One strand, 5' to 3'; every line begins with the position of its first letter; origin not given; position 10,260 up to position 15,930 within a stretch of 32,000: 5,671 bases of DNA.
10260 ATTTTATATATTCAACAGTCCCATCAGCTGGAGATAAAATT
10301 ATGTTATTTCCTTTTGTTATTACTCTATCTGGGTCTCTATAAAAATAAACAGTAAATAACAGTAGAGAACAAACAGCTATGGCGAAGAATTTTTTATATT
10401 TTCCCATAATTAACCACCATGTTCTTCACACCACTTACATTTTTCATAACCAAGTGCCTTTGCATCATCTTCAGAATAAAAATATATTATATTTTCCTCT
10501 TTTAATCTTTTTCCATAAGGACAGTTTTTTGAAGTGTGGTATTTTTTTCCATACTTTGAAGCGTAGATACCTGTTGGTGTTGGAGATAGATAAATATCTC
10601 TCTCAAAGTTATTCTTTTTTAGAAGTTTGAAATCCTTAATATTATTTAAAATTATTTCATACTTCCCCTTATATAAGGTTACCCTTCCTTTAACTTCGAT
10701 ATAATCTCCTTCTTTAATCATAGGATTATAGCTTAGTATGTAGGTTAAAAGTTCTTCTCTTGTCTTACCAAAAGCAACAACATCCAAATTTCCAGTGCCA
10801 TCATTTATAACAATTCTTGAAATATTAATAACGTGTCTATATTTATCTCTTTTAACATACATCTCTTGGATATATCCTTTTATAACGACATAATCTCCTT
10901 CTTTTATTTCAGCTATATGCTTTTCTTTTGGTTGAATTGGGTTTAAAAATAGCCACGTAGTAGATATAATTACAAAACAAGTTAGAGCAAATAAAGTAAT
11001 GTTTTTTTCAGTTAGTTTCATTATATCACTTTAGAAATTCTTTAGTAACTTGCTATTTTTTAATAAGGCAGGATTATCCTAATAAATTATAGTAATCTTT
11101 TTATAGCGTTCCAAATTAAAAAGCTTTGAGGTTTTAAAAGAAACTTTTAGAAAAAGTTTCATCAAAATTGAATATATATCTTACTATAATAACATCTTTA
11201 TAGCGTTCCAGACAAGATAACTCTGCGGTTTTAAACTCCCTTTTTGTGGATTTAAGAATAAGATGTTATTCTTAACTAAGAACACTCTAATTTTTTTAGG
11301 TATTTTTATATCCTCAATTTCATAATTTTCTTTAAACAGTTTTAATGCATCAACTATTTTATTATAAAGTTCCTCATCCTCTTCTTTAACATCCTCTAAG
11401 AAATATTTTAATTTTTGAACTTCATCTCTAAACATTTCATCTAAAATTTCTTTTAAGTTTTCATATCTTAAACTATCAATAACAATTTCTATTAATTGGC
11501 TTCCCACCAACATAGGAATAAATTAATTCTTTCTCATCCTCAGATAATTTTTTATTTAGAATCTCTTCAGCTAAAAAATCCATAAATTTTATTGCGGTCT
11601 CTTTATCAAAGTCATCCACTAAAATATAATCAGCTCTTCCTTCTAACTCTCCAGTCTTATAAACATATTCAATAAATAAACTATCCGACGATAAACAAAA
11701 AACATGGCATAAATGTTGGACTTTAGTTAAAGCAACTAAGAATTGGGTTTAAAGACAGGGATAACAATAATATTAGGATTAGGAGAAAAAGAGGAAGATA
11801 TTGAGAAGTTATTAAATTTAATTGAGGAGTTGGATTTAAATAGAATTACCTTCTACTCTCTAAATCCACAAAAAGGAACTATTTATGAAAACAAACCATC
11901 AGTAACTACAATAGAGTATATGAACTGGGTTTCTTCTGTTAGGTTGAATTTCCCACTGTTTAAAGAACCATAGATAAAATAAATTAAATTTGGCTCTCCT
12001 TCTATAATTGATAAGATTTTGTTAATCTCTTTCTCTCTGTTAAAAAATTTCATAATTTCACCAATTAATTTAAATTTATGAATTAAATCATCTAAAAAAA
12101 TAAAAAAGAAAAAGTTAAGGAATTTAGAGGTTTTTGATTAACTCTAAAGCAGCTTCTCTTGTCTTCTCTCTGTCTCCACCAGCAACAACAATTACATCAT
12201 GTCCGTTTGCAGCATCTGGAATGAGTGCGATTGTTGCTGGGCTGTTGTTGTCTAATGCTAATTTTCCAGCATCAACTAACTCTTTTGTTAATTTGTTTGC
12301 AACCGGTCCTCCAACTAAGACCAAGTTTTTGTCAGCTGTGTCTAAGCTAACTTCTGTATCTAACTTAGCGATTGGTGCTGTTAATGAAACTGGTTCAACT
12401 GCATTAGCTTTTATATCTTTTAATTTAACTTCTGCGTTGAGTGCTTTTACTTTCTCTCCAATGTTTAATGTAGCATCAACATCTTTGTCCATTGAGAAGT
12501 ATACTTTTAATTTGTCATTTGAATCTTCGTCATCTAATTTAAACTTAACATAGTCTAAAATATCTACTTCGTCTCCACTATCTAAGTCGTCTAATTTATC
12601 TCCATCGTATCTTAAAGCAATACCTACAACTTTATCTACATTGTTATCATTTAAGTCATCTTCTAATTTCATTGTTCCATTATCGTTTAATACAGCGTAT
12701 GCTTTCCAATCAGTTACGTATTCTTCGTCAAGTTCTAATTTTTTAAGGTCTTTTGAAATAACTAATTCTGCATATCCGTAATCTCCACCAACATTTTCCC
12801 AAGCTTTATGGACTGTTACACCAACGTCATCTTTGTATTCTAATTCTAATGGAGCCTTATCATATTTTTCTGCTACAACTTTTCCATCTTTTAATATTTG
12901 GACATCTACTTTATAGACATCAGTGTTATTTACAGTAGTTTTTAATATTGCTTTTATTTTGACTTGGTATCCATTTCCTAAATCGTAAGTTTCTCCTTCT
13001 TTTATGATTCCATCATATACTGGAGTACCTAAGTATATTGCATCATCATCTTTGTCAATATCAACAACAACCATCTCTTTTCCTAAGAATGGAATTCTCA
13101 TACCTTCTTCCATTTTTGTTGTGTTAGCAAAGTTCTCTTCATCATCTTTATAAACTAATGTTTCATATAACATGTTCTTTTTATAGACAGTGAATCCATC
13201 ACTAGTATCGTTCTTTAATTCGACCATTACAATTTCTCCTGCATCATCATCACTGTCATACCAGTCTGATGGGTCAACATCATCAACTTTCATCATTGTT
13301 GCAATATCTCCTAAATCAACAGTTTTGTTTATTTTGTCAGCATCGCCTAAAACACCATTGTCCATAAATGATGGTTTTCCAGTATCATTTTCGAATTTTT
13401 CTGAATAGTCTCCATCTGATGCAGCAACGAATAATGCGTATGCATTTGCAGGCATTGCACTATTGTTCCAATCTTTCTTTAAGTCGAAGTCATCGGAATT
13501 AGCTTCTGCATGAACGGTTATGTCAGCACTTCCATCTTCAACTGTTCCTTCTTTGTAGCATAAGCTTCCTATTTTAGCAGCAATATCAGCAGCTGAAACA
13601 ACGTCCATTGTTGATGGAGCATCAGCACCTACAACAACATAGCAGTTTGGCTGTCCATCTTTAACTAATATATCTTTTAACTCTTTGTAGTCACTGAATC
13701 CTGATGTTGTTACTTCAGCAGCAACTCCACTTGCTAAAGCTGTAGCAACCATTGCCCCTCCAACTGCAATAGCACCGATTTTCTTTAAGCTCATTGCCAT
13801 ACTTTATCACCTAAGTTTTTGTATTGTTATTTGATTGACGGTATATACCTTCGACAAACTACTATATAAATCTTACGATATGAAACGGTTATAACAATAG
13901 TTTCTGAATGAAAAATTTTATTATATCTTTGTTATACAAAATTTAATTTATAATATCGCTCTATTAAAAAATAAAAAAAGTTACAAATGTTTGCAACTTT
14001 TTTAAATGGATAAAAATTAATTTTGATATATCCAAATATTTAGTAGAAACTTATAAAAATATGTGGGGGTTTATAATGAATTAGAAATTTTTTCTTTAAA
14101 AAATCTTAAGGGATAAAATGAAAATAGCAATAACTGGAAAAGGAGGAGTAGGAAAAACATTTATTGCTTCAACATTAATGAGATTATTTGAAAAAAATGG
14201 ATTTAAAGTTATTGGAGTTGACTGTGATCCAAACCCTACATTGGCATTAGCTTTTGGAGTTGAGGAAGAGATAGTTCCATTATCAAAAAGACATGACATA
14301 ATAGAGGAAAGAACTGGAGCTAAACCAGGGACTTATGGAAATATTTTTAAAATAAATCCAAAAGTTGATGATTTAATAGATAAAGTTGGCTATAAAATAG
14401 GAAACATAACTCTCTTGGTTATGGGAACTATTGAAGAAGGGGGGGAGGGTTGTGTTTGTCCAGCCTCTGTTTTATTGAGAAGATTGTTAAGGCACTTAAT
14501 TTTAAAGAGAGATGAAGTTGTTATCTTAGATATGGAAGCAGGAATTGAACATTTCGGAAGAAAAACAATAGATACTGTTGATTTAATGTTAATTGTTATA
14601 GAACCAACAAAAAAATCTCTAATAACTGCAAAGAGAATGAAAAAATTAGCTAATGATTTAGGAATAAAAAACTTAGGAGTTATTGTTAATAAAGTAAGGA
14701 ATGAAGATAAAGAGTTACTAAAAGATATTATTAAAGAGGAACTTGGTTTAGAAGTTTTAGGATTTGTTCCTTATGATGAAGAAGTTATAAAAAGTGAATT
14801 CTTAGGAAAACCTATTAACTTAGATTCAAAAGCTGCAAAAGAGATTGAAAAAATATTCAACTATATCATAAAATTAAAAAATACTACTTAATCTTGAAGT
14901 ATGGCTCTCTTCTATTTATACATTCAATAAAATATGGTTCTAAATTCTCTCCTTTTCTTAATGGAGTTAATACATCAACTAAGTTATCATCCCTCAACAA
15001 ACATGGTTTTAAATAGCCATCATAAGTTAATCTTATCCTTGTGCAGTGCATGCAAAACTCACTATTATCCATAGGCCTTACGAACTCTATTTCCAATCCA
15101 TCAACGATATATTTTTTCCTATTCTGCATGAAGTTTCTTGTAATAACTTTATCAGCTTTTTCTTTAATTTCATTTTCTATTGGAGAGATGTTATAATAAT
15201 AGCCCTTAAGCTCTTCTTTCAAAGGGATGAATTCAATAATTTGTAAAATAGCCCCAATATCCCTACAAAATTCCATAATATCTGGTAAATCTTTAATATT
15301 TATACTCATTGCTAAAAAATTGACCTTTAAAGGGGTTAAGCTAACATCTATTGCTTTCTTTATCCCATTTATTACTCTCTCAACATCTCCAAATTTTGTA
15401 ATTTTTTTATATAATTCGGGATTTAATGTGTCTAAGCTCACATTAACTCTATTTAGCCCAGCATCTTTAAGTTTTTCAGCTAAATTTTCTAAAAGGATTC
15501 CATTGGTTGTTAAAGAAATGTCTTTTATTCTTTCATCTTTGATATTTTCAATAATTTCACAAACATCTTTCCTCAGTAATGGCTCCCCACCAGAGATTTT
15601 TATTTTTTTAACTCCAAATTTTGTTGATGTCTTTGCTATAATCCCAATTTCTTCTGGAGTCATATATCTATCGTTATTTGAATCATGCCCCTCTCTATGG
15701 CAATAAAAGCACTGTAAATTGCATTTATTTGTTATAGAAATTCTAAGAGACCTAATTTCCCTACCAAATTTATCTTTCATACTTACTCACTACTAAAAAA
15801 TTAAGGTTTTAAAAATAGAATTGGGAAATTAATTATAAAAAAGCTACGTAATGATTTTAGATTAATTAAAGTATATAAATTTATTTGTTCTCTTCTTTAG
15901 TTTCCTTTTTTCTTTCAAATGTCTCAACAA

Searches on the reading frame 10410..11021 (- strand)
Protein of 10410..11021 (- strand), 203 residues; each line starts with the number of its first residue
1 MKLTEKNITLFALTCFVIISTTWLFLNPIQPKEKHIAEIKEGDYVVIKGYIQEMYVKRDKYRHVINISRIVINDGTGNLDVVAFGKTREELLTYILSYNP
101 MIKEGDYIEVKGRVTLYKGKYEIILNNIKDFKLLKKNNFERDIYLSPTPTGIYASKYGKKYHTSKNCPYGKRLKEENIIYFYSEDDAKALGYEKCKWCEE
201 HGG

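Call 57: search_protein_families(library=pfam, proteins=[window:10410-11021:-], max_evalue=0.0001)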
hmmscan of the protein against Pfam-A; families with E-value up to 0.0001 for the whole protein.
window:10410-11021:- (203 aa): 1 family
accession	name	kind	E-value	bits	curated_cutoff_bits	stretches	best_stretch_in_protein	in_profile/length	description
PF01336.31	tRNA_anti-codon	-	1.1e-13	51.4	27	1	65-129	15-73/75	OB-fold nucleic acid binding domain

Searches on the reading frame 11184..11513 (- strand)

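Call 57: search_protein_families(library=pfam, proteins=[window:11184-11513:-], max_evalue=0.0001)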
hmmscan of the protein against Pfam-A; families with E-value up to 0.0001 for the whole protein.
window:11184-11513:- (109 aa): 1 family
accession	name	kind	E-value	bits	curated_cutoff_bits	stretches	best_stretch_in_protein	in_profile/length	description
PF21690.3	MJ1010-like_2nd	-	1.1e-38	131.8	27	1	21-109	1-91/91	Uncharacterized ATP-binding protein MJ1010-like, C-terminal domain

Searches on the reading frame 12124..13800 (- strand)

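Call 57: search_protein_families(library=pfam, proteins=[window:12124-13800:-], max_evalue=0.0001)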
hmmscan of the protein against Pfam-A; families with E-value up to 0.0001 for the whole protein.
window:12124-13800:- (558 aa): 2 families
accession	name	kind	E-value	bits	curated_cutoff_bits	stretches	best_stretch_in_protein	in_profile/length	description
PF05123.17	S_layer_N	-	3.7e-136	454.5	27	1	121-467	2-359/359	S-layer like family, central region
PF05124.17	S_layer_C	-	3.9e-70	235.5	23.9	1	41-558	6-177/177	S-layer like family, outer domain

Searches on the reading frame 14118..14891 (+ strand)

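Call 57: search_protein_families(library=pfam, proteins=[window:14118-14891:+], max_evalue=0.0001)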
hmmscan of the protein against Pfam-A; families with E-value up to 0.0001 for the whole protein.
window:14118-14891:+ (257 aa): 7 families
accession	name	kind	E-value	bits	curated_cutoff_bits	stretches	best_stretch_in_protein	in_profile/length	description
PF01656.29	CbiA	-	3.5e-27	95.3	25.4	1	4-233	3-125/125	CobQ/CobB/MinD/ParA nucleotide binding domain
PF00142.24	Fer4_NifH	-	6.7e-12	45.9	25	1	1-40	1-40/271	4Fe-4S iron sulfur cluster binding proteins, NifH/frxC family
PF10609.15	ParA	-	9.8e-10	38.7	27.1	0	5-50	9-55/246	NUBPL iron-transfer P-loop NTPase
PF02374.21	ArsA_ATPase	-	7.5e-08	32.4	24.3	1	3-50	4-51/305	Anion-transporting ATPase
PF13614.12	AAA_31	-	1.8e-07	31.7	27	1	5-54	6-56/177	AAA domain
PF13500.12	AAA_26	-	2e-06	28.2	27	0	176-224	150-195/198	AAA domain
PF03266.21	NTPase_1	-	2.1e-05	24.9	23.9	0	2-37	1-36/168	NTPase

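Call 83: search_protein_families(library=ncbifam, proteins=[window:14118-14891:+], max_evalue=0.001)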
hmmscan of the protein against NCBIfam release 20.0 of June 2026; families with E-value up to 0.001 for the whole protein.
window:14118-14891:+ (257 aa): 26 families (the best 25 are shown)
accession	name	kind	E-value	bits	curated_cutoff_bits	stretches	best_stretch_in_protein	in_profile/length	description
TIGR01969.1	minD_arch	subfamily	2.4e-23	82.6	201.75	1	120-254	98-234/251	cell division ATPase MinD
TIGR01968.1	minD_bact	equivalog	4.9e-18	65.4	212.9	1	122-241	103-227/261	septum site-determining protein MinD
TIGR03371.1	cellulose_yhjQ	equivalog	1e-13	51.4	157.85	2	3-50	4-52/246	cellulose biosynthesis protein BcsQ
TIGR01281.1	DPOR_bchL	equivalog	5.4e-11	42.4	345.15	1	1-248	1-234/268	ferredoxin:protochlorophyllide reductase (ATP-dependent) iron-sulfur ATP-binding protein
TIGR01287.1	nifH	equivalog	6.8e-10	38.7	394.35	2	171-245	162-239/275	nitrogenase iron protein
NF033200.1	F430_CfbC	exception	9.1e-10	38.3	402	1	2-252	2-240/260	Ni-sirohydrochlorin a,c-diamide reductive cyclase ATP-dependent reductase subunit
NF041546.1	ParA_partition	equivalog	2.9e-09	36.8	180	1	6-43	6-43/203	ParA family partition ATPase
NF041136.1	MrpORP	equivalog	5.9e-09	35.7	450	1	5-53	11-60/365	iron-sulfur cluster carrier protein MrpORP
NF009702.0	PRK13231.1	equivalog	4e-08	32.7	427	1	2-39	4-40/264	nitrogenase reductase-like protein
TIGR00345.1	GET3_arsA_TRC40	subfamily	1.2e-07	31.6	135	1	5-48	2-45/299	TRC40/GET3/ArsA family transport-energizing ATPase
TIGR03815.1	CpaE_hom_Actino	equivalog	5.8e-07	29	154.45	1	132-232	223-320/340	septum site-determining protein Ssd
NF009701.0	PRK13230.1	subfamily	9.9e-07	28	350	1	2-249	3-252/291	nitrogenase reductase-like protein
TIGR02016.1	BchX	equivalog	1e-06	28.3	331.2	1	3-40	3-40/296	chlorophyllide a reductase iron protein subunit X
NF002204.1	PRK01077.1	equivalog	2.1e-06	26.9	254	0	182-230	141-190/420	cobyrinic acid a,c-diamide synthase CobB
TIGR04291.1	arsen_driv_ArsA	equivalog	6.9e-06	25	650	0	5-47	8-50/565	arsenical pump-driving ATPase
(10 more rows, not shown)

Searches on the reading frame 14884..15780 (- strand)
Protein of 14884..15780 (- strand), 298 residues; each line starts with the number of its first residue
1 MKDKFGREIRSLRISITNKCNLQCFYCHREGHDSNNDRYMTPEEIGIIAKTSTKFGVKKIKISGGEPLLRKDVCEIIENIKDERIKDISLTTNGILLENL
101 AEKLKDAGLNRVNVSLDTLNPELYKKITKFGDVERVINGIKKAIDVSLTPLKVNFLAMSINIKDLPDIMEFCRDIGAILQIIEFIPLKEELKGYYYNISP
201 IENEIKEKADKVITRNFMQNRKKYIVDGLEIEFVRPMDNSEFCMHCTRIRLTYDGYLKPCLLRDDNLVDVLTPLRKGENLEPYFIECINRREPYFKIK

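Call 57: search_protein_families(library=pfam, proteins=[window:14884-15780:-], max_evalue=0.0001)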
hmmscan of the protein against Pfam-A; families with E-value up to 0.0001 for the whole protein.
window:14884-15780:- (298 aa): 3 families
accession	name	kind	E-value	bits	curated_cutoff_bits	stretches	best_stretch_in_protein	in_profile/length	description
PF04055.27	Radical_SAM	-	2.3e-35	122.6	29.5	1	14-172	1-166/166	Radical SAM superfamily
PF06463.18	Mob_synth_C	-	3.5e-19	69.5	37.4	1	179-296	3-127/128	Molybdenum Cofactor Synthesis C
PF13353.11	Fer4_12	-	2.7e-09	37.9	22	1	18-118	13-115/137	4Fe-4S single cluster domain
